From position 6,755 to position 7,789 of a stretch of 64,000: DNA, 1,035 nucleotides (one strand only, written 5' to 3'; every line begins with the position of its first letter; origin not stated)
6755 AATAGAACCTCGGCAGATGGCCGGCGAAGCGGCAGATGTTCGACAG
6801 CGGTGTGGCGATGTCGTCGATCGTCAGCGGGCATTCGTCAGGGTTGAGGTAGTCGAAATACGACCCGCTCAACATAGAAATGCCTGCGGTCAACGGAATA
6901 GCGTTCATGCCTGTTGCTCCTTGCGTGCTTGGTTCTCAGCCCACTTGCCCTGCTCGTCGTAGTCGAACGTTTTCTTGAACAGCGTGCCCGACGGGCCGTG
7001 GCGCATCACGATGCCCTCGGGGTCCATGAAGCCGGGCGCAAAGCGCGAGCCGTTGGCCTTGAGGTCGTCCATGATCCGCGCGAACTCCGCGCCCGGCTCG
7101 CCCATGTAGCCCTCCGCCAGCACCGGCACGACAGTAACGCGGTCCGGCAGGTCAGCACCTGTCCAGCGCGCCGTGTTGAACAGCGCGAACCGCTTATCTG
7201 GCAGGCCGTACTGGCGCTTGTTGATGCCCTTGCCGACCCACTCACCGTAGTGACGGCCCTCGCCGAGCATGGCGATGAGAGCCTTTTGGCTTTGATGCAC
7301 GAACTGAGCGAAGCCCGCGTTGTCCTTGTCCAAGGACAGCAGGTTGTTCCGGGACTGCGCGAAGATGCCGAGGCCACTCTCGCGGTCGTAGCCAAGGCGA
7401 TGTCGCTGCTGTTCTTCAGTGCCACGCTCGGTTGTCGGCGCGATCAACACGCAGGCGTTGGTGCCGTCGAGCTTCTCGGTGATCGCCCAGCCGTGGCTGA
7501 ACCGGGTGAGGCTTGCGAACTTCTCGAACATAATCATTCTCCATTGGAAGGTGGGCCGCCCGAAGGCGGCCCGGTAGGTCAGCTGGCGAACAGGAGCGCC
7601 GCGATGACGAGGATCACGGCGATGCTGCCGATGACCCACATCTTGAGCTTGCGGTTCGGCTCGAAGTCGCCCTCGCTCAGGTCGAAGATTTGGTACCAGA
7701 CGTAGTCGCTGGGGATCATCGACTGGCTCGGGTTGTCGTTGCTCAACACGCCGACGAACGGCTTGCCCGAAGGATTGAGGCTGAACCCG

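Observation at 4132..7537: Putative phage RNA (tRNA) repair / nucleotide-signalling cluster: Rnl2-like RNA ligase, two HD hydrolases (one SpoT-like), CCA-adding-type nucleotidyltransferase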

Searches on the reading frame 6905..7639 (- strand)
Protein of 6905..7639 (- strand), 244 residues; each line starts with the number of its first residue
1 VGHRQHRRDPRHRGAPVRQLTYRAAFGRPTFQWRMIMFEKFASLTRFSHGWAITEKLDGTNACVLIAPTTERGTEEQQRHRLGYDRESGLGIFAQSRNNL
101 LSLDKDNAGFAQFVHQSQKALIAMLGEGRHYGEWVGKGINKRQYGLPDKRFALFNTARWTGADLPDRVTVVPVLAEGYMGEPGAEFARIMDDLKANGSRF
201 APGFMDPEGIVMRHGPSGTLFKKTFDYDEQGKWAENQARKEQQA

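Call 3: search_protein_families(library=pfam, proteins=[window:6905-7639:-], max_evalue=0.01)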
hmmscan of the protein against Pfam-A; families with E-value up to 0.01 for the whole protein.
window:6905-7639:- (244 aa): 1 family
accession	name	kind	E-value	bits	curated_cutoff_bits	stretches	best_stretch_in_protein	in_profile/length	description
PF09414.15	RNA_ligase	-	1.6e-10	41.8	27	1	51-214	3-157/171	RNA ligase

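Call 4: search_protein_families(library=phrogs, proteins=[window:6905-7639:-], max_evalue=0.001)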
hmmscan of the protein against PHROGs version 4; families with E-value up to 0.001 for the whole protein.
window:6905-7639:- (244 aa): 1 family
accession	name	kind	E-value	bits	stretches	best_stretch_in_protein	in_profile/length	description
phrog_548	-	DNA, RNA and nucleotide metabolism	4.6e-22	79.6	1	37-212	2-210/341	RNA ligase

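Call 6: search_protein_families(library=ncbifam, proteins=[window:6905-7639:-], max_evalue=0.01)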
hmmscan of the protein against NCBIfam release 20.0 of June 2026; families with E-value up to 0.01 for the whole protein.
window:6905-7639:- (244 aa): 0 families

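Call 9: search_dna_similar(query=window:6905-7534:-, collection=phages, mode=protein, max_rows=25)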
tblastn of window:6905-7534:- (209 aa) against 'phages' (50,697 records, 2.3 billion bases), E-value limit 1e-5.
Records with a match: 84; places in all: 84; records where one place covers at least 80% of the query: 84.
Best place of each record, by identity: <60% 84.
By first word of the organism name: Mycobacterium 37; Caulobacter 9; Streptomyces 9; Vibrio 6; Rhizobium 5; Rhodococcus 5; Arthrobacter 4; Microbacterium 3; Bertelyvirus 2; Stenotrophomonas 2; and 2 more.
By host as written in the record: Mycobacterium smegmatis mc2 155 29; Caulobacter vibrioides CB15 11; Mycobacterium smegmatis mc#155 8; Vibrio splendidus 6; Arthrobacter globiformis NRRL B-2979 SEA 4; Rhodococcus erythropolis RIA 643 4; Streptomyces mirabilis NRRL B-2400 3; Streptomyces lividans JI 1326 2; and 16 more.
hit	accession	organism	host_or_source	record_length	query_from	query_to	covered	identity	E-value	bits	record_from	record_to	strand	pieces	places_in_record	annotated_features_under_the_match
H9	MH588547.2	Caulobacter phage CcrSC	Caulobacter vibrioides CB15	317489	3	209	99%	41.1%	4e-29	119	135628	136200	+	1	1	hypothetical protein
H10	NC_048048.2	Caulobacter phage CcrSC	Caulobacter vibrioides CB15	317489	3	209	99%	41.1%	4e-29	119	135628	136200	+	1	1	RNA ligase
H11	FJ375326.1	Mesorhizobium phage AM-2008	Mesorhizobium loti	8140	1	207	99%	41.0%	1e-34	135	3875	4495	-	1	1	record has no annotation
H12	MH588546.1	Caulobacter phage CcrBL9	Caulobacter vibrioides CB15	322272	3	209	99%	40.7%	2e-29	120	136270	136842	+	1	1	hypothetical protein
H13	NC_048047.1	Caulobacter phage CcrBL9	Caulobacter vibrioides CB15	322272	3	209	99%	40.7%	2e-29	120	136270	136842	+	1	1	RNA ligase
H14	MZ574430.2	Caulobacter phage C2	Caulobacter vibrioides CB15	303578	3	197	93%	41.9%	5e-29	119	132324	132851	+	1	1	hypothetical protein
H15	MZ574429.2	Caulobacter phage C1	Caulobacter vibrioides CB15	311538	3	197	93%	41.9%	5e-29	119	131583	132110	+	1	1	hypothetical protein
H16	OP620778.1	Bertelyvirus sp.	Caulobacter vibrioides CB15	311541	3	197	93%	41.9%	5e-29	119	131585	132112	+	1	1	hypothetical protein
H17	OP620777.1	Bertelyvirus sp.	Caulobacter vibrioides CB15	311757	3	197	93%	41.9%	5e-29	119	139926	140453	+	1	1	hypothetical protein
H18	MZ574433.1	Caulobacter phage RB23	Caulobacter vibrioides CB15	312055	3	197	93%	41.9%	5e-29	119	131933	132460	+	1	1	hypothetical protein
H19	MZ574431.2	Caulobacter phage J4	Caulobacter vibrioides CB15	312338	3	197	93%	41.9%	5e-29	119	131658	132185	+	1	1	hypothetical protein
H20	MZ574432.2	Caulobacter phage BL47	Caulobacter vibrioides CB15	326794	3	197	93%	41.9%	5e-29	119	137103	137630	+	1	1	hypothetical protein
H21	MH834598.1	Arthrobacter phage Auxilium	Arthrobacter globiformis NRRL B-2979 SEA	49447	1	198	95%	40.5%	6e-33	130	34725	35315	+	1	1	66: RNA ligase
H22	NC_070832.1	Arthrobacter phage Auxilium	Arthrobacter globiformis NRRL B-2979 SEA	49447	1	198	95%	40.5%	6e-33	130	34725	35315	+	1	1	66: RNA ligase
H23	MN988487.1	Rhizobium phage RHph_Y1_10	Rhizobium etli Y1_10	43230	3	197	93%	40.8%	5e-30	121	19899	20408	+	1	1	RNA ligase 2 protein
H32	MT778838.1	Rhizobium phage V1VFA-S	-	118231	3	198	94%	37.8%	3e-29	119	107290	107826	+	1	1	hypothetical protein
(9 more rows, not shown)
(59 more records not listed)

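Call 14: search_solved_structures(query=window:6905-7534:-, max_evalue=1, show_alignments=2)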
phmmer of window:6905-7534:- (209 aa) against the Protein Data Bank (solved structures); distinct sequences matched with E-value up to 1: 4.
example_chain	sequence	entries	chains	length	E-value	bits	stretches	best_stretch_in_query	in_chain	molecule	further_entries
7djl_C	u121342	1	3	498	0.22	14.3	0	81-168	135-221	Protein SUPPRESSOR OF QUENCHING 1, chloroplastic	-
7djm_A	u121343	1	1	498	0.23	14.3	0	81-168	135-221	Protein SUPPRESSOR OF QUENCHING 1, chloroplastic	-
7djk_A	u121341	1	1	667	0.55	13.1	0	81-168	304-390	Protein SUPPRESSOR OF QUENCHING 1, chloroplastic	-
7djj_A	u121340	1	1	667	0.55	13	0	81-168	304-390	Protein SUPPRESSOR OF QUENCHING 1, chloroplastic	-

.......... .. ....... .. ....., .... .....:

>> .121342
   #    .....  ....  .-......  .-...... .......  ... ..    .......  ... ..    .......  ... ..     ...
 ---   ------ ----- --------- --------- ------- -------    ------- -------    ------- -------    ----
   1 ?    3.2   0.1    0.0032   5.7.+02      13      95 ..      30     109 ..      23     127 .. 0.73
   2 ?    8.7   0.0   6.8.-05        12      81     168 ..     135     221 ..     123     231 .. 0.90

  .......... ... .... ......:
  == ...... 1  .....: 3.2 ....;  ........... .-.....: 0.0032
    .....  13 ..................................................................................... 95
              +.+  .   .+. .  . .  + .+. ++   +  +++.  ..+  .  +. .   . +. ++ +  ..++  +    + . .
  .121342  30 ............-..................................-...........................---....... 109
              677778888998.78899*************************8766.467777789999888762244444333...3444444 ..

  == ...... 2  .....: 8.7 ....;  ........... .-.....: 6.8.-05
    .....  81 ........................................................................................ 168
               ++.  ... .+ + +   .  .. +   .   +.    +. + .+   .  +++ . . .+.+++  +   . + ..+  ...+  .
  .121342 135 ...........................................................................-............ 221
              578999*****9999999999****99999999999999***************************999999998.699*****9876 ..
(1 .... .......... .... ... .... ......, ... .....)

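Call 46: find_related_loci(query=window:6905-7537:-, collection=viral_contigs, flank=6000)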
Query window:6905-7537:- (210 aa) in viral_contigs; peptide patterns used: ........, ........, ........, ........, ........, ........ (x = any residue, [..] = any of these).
30 stretches matched a pattern; 16 encode a relative of the query (tblastn E <= 1e-3); 16 distinct loci.
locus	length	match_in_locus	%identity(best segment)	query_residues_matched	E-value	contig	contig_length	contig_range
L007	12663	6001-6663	64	3-206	2e-88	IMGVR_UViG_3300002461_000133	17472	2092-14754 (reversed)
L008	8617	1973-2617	57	2-208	9e-77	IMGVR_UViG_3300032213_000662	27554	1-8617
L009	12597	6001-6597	55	4-204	1e-58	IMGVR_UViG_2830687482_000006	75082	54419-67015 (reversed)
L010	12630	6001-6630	53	1-209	5e-67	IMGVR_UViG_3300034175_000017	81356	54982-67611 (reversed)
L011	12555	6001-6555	45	4-198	4e-43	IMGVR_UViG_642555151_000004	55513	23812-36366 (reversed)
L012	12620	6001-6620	51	4-207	5e-45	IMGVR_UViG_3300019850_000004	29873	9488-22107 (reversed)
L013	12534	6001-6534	39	1-195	8e-38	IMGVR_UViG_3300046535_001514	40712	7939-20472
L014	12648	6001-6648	40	1-207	4e-36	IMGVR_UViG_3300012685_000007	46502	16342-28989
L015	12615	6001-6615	40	1-203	3e-33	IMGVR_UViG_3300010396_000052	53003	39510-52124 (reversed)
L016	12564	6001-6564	39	4-208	3e-32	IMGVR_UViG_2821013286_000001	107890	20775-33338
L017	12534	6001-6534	39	4-199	3e-30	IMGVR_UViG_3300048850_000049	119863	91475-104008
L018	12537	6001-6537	38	4-199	2e-32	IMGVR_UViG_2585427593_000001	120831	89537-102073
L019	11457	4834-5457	39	4-199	5e-25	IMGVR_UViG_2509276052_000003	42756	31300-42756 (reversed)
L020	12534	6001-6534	37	4-200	1e-22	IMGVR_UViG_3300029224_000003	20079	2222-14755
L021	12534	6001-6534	37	4-200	1e-22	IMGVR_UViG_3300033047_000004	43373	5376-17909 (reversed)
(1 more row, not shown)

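Call 47: get_annotated_region(hit=H32, flank=5000)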
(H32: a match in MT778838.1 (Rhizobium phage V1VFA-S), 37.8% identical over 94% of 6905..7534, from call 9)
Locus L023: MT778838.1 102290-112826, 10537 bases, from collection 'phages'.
description: Rhizobium phage V1VFA-S, complete genome.
organism: Rhizobium phage V1VFA-S (NCBI taxid 2763532)
taxonomy: Viruses; Duplodnaviria; Heunggongvirae; Uroviricota; Caudoviricetes
host: -; source: -; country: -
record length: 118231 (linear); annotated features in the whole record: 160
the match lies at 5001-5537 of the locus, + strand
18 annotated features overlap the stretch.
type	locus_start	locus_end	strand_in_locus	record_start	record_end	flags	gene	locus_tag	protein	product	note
CDS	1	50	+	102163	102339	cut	-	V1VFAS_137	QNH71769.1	hypothetical protein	-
CDS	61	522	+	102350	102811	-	-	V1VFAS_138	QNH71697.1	deoxyuridine 5'-triphosphate nucleotidohydrolase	-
CDS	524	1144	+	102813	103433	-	-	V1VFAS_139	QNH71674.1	hypothetical protein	-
CDS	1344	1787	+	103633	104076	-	-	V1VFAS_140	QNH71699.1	hypothetical protein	-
CDS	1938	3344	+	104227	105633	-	-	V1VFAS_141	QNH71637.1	hypothetical protein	-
CDS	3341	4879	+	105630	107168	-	-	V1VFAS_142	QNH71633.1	hypothetical protein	N4 gp34-like protein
CDS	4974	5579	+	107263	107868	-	-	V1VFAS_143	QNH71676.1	hypothetical protein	-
CDS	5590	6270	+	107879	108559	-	-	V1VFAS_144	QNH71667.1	metal dependent phosphohydrolase of HD superfamily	-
CDS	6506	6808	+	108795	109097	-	-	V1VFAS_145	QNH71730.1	hypothetical protein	-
CDS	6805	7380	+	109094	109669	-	-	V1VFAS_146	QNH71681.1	HNH endonuclease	-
CDS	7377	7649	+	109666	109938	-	-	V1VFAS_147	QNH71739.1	hypothetical protein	-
CDS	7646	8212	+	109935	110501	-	-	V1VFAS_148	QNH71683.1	hypothetical protein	-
CDS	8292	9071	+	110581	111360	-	-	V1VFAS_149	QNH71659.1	hypothetical protein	-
CDS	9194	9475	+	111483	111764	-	-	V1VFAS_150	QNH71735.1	hypothetical protein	-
CDS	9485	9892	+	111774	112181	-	-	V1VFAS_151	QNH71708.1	hypothetical protein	-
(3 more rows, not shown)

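Call 57: search_solved_structures(query=A2, max_evalue=1, show_alignments=3)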
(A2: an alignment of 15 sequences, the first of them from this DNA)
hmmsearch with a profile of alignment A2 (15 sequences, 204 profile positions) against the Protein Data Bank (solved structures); distinct sequences matched with E-value up to 1: 2.
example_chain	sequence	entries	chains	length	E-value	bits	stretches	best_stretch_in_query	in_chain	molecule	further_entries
1s68_A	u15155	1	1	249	0.0015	21.5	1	15-117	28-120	RNA Ligase 2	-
2hvq_A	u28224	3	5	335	0.0041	20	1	15-117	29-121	Hypothetical 37.6 kDa protein in Gp24-hoc intergenic region | T4 RNA ligase 2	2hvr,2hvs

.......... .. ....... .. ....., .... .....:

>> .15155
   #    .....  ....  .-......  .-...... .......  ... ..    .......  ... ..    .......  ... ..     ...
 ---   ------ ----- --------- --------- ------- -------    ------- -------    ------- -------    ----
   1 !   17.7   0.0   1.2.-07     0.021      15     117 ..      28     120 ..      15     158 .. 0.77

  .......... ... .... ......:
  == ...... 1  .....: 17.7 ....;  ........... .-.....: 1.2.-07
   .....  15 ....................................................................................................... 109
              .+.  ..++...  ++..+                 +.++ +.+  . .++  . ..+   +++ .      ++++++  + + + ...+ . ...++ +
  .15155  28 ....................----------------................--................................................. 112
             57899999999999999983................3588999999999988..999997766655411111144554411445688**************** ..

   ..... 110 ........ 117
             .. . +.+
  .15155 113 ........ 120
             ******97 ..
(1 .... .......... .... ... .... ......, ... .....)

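Call 104: find_homologous_proteins(query=window:6908-7537:-, max_evalue=0.001)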
Query window:6908-7537:- (210 aa): 3299 proteins with E <= 0.001 among 3440 candidates; the best 120 are listed.
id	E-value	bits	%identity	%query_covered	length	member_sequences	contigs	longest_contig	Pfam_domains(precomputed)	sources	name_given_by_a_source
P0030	1.1e-138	478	100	99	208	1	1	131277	PF09414.16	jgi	jgi:hypothetical protein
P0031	4.8e-104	365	79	94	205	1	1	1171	PF09414.16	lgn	-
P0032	1.8e-101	356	73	97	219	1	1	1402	PF09414.16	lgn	-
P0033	1.5e-100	353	75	99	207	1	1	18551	PF09414.16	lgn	-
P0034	4.0e-98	345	73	94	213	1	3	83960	PF09414.16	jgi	jgi:hypothetical protein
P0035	9.4e-92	324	69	98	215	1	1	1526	PF09414.16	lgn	-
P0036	8.3e-91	321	70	98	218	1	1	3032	PF09414.16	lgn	-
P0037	1.8e-88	314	69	97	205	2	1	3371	PF09414.16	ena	-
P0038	3.1e-85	303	67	94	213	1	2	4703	PF09414.16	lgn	-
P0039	5.7e-85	302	68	97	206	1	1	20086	PF09414.16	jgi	jgi:hypothetical protein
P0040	1.8e-83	297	67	97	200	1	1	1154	PF09414.16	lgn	-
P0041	2.1e-83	297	67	98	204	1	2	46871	PF09414.16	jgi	jgi:hypothetical protein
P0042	2.2e-83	297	66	97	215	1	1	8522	PF09414.16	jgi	jgi:hypothetical protein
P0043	7.5e-83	295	64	97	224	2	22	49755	PF09414.16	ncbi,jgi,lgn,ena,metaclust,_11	metaclust:\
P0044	1.1e-82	295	68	97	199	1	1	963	PF09414.16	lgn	-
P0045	2.6e-82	294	66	99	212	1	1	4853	PF09414.16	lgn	-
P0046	2.7e-82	293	65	97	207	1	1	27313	PF09414.16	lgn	-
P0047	6.5e-82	292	64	97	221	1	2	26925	PF09414.16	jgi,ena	-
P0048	1.7e-81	291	66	97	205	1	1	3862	PF09414.16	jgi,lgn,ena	-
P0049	1.7e-81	291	65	98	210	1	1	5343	PF09414.16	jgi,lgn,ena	-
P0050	2.2e-81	291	63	99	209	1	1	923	PF09414.16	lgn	-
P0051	2.6e-81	290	65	97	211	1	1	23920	PF09414.16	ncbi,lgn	ncbi:MAG: RNA ligase family protein [Rhizorhabdus sp.]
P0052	2.9e-81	290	64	98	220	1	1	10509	PF09414.16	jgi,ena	-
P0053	5.6e-81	289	63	99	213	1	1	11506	PF09414.16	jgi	jgi:hypothetical protein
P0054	8.3e-81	289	65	99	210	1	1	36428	PF09414.16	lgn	-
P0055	8.0e-80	285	64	99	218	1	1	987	PF09414.16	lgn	-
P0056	3.2e-79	283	64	98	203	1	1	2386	PF09414.16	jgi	jgi:hypothetical protein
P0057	3.3e-79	283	65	97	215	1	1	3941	PF09414.16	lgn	-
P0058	3.1e-78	280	63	99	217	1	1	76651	PF09414.16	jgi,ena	-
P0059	8.6e-78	279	62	97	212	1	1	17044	PF09414.16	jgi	jgi:RNA ligase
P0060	3.3e-77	277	64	98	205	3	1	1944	PF09414.16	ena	-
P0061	1.2e-76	275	63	99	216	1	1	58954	PF09414.16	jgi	jgi:hypothetical protein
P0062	1.2e-76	275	62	99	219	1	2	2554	PF09414.16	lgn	-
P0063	1.9e-76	274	64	94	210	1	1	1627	PF09414.16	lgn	-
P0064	2.5e-76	274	62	97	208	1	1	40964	PF09414.16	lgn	-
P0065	2.1e-75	271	60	100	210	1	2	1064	PF09414.16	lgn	-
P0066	3.8e-75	270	61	98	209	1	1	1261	PF09414.16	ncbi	-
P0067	2.0e-74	268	74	81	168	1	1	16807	PF09414.16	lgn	-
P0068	6.8e-74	266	62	97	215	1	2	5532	PF09414.16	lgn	-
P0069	1.4e-73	265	59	97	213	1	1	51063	PF09414.16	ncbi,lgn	-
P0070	2.5e-73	264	63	99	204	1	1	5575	PF09414.16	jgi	jgi:hypothetical protein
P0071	2.6e-73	264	59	97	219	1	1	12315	PF09414.16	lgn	-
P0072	3.8e-73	264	60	97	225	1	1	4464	PF09414.16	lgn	-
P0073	4.0e-73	264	61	95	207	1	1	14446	PF09414.16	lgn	-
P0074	1.2e-72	262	58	98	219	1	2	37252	PF09414.16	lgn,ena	-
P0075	1.2e-72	262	57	97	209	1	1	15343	PF09414.16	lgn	-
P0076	4.0e-72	260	58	97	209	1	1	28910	PF09414.16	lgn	-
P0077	6.7e-72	260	60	98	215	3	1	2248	PF09414.16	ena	-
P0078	7.4e-72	259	58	98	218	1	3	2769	PF09414.16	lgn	-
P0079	7.6e-72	259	59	98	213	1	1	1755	PF09414.16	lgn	-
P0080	1.0e-71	259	59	99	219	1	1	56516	PF09414.16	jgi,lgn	jgi:hypothetical protein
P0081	1.2e-71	259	61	96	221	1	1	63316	PF09414.16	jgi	jgi:hypothetical protein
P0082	1.4e-71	258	58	98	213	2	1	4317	PF09414.16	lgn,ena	-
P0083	1.5e-71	258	59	98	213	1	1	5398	PF09414.16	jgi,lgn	jgi:hypothetical protein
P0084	1.7e-71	258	58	98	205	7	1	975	PF09414.16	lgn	-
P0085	2.2e-71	258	60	98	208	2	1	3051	PF09414.16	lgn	-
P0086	2.6e-71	258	58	97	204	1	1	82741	PF09414.16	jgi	jgi:hypothetical protein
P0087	3.4e-71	257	60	97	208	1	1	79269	PF09414.16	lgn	-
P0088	4.6e-71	257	59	97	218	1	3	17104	PF09414.16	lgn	-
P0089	5.6e-71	257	61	99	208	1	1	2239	PF09414.16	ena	-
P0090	9.9e-71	256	58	98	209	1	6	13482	PF09414.16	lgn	-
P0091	1.3e-70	255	57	99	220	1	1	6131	PF09414.16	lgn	-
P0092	2.3e-70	255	58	97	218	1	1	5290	PF09414.16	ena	-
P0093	5.7e-70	253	58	98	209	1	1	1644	PF09414.16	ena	-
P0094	6.4e-70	253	57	98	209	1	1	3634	PF09414.16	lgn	-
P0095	9.5e-70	252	57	98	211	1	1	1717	PF09414.16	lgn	-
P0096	1.1e-69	252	59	98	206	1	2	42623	PF09414.16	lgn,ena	-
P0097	1.2e-69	252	57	97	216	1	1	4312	PF09414.16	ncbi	-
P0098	1.2e-69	252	57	98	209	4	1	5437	PF09414.16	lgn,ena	-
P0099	1.4e-69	252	57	98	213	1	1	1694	PF09414.16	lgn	-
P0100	1.6e-69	252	58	97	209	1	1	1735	PF09414.16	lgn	-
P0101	2.9e-69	251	57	98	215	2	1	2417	PF09414.16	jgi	jgi:hypothetical protein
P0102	6.7e-69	250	58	98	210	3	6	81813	PF09414.16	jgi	jgi:hypothetical protein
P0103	9.2e-69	249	56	97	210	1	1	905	PF09414.16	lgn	-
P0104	9.9e-69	249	58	98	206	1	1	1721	PF09414.16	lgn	-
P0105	1.3e-68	249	58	98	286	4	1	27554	PF09414.16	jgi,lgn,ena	-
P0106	1.3e-68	249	57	99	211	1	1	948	PF09414.16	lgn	-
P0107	1.8e-68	248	57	99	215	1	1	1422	PF09414.16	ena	-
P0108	3.3e-68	247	57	98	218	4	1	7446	PF09414.16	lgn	-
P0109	8.5e-68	246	56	98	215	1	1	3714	PF09414.16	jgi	jgi:hypothetical protein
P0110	1.3e-67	245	57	97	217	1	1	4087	PF09414.16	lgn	-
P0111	3.9e-67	244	57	98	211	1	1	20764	PF09414.16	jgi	jgi:hypothetical protein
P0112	5.2e-67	244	57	97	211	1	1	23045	PF09414.16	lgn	-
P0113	5.5e-67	243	59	98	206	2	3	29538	PF09414.16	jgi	jgi:RNA ligase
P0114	9.4e-67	243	58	97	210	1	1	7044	PF09414.16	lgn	-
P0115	1.4e-66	242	55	98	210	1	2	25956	PF09414.16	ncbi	-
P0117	3.9e-66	241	58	97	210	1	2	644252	PF09414.16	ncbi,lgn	-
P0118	4.7e-66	240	57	97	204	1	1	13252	PF09414.16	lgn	-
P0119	6.7e-66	240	57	97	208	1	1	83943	PF09414.16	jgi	jgi:hypothetical protein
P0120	7.8e-66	240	57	97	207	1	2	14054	PF09414.16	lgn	-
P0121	2.2e-65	238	57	97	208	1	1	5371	PF09414.16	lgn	-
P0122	3.1e-65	238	56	97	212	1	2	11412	PF09414.16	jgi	jgi:hypothetical protein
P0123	4.9e-65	237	57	97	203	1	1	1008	PF09414.16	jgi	jgi:hypothetical protein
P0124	5.6e-65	237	57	97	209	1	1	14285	PF09414.16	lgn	-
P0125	7.7e-65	236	56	98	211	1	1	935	PF09414.16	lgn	-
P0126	1.1e-64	236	56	97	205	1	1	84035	PF09414.16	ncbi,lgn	-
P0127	1.3e-64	236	56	95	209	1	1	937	PF09414.16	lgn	-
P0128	1.4e-64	236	55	97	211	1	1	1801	PF09414.16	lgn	-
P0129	1.9e-64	235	53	99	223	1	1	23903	PF09414.16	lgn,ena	-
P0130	2.0e-64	235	57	97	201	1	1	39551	PF09414.16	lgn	-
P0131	2.3e-64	235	55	97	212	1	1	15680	PF09414.16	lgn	-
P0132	3.6e-64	234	54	97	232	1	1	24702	PF09414.16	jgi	jgi:hypothetical protein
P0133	4.0e-64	234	56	98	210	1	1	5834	PF09414.16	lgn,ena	-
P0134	4.0e-64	234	56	98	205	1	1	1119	PF09414.16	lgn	-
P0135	4.2e-64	234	54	97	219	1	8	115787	PF09414.16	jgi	jgi:hypothetical protein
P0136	5.0e-64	234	56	97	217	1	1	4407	PF09414.16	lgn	-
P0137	5.9e-64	234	56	97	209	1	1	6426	PF09414.16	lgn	-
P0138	2.1e-63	232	58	95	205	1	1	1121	PF09414.16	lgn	-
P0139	2.4e-63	232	55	97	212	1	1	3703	PF09414.16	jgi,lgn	-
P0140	2.6e-63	231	55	97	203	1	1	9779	PF09414.16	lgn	-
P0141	3.5e-63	231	57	95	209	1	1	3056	PF09414.16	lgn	-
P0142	6.3e-63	230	55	95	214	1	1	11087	PF09414.16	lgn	-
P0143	2.1e-62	229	56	98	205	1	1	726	PF09414.16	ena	-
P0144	2.3e-62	228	55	96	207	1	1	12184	PF09414.16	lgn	-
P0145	2.3e-62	228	55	96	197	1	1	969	PF09414.16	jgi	jgi:hypothetical protein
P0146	2.5e-62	228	56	97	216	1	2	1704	PF09414.16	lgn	-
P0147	2.5e-62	228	56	97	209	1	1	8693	PF09414.16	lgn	-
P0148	2.5e-62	228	54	98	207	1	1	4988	PF09414.16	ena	-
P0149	5.2e-62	227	53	95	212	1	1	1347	PF09414.16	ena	-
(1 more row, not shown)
